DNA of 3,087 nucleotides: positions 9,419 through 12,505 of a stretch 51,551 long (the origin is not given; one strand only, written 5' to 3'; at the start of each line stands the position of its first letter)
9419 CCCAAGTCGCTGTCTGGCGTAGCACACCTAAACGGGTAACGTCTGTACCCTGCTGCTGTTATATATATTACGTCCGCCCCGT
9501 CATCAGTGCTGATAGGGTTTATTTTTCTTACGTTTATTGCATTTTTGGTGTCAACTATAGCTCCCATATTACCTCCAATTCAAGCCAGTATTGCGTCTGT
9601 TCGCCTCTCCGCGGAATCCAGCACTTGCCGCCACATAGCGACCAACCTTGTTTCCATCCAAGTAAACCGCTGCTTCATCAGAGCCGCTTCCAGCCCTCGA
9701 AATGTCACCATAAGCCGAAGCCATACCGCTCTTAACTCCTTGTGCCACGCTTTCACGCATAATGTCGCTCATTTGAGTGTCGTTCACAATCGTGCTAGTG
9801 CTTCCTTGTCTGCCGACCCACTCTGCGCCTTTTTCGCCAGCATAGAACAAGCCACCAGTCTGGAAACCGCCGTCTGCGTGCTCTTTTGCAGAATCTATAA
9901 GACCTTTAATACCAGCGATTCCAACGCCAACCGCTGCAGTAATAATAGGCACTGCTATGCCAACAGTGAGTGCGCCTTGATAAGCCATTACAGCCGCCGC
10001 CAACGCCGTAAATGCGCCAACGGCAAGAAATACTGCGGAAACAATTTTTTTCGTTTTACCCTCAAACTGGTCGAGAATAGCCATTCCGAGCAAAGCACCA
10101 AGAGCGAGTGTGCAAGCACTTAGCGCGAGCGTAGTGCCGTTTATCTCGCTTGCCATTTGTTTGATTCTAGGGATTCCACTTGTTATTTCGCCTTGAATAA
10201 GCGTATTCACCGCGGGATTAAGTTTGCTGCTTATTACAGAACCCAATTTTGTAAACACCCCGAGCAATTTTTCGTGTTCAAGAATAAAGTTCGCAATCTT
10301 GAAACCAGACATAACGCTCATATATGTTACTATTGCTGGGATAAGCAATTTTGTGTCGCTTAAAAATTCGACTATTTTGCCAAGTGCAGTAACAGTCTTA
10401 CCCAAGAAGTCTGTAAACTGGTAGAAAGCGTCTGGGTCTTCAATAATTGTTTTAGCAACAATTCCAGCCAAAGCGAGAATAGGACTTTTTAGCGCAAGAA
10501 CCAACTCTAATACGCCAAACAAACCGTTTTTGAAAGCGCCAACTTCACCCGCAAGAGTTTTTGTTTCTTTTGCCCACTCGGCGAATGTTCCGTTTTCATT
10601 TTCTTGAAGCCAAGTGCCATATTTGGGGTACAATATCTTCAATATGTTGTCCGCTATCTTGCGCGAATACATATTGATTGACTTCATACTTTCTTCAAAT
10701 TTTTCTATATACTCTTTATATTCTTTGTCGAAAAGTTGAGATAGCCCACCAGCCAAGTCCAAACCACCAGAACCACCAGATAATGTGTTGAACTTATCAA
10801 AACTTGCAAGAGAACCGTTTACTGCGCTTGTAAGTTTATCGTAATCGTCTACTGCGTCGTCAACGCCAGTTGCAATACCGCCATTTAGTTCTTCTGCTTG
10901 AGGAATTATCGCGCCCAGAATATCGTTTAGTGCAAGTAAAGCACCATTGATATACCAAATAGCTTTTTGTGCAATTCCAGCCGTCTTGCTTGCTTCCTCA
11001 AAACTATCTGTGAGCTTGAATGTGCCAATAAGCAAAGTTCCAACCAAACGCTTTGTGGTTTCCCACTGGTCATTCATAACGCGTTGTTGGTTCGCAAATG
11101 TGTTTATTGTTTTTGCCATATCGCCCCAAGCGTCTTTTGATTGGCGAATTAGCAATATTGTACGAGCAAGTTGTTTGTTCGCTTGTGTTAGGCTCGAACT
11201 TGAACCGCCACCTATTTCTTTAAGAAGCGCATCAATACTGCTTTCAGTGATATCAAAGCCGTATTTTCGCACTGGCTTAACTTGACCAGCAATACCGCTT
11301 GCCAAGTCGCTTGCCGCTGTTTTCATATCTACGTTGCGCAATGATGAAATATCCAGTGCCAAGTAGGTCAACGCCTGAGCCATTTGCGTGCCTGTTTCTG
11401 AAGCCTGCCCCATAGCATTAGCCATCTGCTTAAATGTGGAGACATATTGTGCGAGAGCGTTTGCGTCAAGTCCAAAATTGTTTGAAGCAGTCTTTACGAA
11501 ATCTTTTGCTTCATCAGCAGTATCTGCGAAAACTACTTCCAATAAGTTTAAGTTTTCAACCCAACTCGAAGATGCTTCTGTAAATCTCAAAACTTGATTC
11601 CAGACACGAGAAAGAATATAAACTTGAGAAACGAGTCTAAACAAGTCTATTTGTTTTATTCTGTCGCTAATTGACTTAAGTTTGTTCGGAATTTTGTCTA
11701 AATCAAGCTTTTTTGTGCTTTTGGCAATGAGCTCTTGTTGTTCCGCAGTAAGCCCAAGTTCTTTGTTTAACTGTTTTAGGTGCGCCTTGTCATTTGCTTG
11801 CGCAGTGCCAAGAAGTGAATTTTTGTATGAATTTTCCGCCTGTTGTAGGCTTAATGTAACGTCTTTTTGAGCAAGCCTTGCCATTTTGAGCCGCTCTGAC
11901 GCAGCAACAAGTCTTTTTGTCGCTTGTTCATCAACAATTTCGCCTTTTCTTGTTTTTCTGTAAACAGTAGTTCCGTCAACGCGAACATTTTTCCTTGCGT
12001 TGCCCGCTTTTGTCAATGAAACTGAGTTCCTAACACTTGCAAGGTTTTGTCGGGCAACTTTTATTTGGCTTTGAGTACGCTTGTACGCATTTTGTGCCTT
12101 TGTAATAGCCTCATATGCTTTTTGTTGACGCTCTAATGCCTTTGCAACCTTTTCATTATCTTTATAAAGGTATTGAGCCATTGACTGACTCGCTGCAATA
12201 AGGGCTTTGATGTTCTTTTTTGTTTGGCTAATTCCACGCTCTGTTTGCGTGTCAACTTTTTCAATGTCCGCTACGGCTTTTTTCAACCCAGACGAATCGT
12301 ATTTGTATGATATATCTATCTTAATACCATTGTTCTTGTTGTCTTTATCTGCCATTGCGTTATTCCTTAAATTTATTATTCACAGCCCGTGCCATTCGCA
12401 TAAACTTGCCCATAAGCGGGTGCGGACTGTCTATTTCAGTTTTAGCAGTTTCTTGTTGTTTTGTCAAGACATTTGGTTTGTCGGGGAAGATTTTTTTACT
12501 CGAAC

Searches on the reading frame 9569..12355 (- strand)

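Call 59: search_protein_families(library=phrogs, proteins=[window:9569-12355:-], max_evalue=0.00001)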
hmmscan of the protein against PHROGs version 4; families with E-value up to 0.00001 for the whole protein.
window:9569-12355:- (928 aa): 1 family
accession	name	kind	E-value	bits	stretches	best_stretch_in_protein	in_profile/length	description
phrog_28918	-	unknown function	1.7e-27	96.5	1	288-444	64-221/1445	-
